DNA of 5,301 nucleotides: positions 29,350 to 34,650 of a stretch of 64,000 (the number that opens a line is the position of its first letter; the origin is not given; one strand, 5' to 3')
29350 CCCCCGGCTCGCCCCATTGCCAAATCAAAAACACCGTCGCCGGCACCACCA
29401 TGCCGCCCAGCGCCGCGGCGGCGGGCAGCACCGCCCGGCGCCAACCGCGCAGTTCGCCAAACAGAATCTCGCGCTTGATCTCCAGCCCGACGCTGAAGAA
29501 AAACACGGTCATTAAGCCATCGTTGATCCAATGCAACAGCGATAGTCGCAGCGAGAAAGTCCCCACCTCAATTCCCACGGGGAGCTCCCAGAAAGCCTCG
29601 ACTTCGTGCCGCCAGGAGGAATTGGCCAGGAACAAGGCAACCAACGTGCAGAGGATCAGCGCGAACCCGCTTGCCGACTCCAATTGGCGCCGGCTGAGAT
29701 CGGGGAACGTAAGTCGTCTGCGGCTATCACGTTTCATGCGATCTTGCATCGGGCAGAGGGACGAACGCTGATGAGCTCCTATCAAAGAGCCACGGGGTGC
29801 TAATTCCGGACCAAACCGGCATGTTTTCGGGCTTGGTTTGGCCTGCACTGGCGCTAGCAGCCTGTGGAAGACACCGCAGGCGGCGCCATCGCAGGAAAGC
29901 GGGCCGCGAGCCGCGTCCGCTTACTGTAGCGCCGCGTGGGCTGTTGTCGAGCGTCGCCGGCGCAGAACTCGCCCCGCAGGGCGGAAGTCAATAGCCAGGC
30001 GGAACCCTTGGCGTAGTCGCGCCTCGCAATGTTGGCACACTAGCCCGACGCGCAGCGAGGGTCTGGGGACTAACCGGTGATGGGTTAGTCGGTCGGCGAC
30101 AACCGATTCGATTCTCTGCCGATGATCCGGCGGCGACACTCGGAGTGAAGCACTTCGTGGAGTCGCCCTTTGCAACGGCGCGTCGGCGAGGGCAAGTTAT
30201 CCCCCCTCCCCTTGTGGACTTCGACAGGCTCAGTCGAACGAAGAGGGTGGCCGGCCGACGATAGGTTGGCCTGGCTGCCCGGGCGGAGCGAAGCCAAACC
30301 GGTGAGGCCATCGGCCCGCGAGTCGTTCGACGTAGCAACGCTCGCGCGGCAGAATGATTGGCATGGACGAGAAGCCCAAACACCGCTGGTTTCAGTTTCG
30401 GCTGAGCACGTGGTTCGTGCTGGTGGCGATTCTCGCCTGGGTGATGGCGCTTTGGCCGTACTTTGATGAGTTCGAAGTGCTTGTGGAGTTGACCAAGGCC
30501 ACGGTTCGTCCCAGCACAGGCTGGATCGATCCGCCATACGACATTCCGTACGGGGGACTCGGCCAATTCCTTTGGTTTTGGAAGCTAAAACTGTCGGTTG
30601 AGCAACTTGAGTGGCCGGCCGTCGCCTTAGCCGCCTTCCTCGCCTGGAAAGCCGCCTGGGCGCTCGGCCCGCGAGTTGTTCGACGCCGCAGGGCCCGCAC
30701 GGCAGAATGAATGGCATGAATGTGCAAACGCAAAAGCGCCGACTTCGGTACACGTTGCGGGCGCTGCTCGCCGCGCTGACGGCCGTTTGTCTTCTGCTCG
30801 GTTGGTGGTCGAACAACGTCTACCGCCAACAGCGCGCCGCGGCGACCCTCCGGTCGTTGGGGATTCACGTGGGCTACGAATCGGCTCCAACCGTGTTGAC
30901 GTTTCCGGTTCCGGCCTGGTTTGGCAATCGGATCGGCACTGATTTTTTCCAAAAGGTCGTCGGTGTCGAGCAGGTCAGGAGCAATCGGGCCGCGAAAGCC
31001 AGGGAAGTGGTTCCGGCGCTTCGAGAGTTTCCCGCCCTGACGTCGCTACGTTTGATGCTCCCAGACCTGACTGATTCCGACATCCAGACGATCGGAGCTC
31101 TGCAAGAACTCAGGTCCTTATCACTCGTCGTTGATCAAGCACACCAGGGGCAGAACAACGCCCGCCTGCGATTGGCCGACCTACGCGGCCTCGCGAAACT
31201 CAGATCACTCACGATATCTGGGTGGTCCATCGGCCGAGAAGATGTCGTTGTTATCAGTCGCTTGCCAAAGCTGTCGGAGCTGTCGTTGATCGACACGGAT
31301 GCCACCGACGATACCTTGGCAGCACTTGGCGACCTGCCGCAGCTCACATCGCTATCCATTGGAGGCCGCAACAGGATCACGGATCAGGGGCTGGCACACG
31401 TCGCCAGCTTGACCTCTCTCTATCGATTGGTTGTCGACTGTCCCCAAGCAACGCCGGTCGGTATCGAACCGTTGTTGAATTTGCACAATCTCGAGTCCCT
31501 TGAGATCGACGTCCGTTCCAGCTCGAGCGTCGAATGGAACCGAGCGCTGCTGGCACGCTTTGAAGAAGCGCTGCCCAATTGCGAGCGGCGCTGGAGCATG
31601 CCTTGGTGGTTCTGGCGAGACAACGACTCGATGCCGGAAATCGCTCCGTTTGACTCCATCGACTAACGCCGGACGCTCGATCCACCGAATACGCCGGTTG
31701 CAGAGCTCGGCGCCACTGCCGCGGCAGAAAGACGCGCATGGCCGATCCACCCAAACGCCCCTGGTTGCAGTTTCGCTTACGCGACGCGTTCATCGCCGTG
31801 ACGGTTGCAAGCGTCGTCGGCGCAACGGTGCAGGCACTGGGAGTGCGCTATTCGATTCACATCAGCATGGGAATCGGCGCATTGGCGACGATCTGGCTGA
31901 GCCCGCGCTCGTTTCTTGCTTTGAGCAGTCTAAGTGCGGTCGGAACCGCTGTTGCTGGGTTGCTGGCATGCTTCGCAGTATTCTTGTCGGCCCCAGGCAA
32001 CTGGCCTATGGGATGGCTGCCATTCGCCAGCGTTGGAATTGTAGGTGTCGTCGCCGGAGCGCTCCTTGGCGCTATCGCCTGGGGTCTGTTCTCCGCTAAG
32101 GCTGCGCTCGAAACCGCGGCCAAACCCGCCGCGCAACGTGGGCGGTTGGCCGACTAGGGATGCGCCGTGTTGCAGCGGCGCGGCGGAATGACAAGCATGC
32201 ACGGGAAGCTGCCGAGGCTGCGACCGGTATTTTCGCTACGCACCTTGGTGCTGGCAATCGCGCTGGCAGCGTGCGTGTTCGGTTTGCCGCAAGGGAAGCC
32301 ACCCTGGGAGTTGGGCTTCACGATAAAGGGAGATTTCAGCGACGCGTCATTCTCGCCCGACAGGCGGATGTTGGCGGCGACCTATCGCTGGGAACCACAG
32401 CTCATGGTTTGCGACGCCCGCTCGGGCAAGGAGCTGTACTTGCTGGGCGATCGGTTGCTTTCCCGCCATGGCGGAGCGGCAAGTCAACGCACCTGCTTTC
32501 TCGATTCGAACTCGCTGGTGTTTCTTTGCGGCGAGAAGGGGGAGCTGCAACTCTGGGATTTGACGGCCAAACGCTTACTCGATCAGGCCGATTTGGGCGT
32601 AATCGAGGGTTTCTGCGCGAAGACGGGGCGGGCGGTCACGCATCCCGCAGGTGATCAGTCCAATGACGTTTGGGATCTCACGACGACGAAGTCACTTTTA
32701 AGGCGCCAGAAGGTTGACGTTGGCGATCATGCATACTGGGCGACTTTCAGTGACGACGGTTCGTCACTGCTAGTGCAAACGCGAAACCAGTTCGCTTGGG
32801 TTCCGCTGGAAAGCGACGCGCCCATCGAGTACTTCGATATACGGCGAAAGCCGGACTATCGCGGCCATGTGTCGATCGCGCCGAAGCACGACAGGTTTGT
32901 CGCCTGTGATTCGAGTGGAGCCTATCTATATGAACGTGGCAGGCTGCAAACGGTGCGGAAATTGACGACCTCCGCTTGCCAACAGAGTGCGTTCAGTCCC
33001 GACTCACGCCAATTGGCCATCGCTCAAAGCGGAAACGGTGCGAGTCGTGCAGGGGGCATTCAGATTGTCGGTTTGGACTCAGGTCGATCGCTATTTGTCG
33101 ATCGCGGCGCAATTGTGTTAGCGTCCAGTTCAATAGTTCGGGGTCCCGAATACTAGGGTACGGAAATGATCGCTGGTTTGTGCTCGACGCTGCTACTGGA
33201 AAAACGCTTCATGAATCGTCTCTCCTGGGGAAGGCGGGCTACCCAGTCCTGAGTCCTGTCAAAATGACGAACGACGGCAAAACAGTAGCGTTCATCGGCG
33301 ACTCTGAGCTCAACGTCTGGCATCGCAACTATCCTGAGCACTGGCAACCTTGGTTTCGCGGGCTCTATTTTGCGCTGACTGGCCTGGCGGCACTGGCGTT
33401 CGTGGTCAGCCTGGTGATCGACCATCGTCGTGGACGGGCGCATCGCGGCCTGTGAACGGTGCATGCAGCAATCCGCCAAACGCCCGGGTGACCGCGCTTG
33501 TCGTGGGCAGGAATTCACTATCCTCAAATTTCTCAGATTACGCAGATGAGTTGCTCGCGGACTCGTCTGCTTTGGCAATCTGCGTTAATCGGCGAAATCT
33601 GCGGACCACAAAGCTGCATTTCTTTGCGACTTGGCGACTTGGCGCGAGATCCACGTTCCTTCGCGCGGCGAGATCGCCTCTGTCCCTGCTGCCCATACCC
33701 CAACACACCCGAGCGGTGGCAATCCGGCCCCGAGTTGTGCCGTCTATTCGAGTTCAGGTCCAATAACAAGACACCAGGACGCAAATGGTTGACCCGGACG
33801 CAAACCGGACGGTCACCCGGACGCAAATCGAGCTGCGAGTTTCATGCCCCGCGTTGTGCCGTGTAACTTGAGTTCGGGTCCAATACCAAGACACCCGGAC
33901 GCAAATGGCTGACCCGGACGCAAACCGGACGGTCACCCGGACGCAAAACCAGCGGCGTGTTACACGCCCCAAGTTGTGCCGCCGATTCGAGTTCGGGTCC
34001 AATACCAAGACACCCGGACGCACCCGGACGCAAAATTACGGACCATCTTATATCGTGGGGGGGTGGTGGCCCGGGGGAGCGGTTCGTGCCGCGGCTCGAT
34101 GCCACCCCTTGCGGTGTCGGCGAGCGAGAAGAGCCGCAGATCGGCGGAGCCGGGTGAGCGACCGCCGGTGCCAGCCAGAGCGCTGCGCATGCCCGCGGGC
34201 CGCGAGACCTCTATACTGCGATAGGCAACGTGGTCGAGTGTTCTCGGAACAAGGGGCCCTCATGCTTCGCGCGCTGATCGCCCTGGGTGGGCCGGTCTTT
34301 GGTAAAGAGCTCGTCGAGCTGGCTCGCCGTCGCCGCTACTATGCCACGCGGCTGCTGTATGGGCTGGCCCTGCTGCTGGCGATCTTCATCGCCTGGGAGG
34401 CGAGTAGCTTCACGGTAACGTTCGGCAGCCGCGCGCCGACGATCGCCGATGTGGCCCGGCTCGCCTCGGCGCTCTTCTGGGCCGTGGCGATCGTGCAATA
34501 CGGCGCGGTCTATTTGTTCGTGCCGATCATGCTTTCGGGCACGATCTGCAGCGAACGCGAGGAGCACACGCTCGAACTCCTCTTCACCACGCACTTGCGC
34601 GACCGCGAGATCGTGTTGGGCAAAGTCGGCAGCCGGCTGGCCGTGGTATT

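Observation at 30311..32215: Four consecutive genes share a conserved 5' leader, start context and N-terminal basic-FQFRL-TM anchor, but carry unrelated C-terminal domains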

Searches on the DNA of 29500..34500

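Call 65: search_rna_families(source=window, start=29500, end=34500, threshold=evalue, max_evalue=1)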
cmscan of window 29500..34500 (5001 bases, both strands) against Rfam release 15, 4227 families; matches with E-value up to 1: 0.
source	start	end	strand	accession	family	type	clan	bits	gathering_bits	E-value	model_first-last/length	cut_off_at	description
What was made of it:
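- There are no Rfam hits (call 65).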
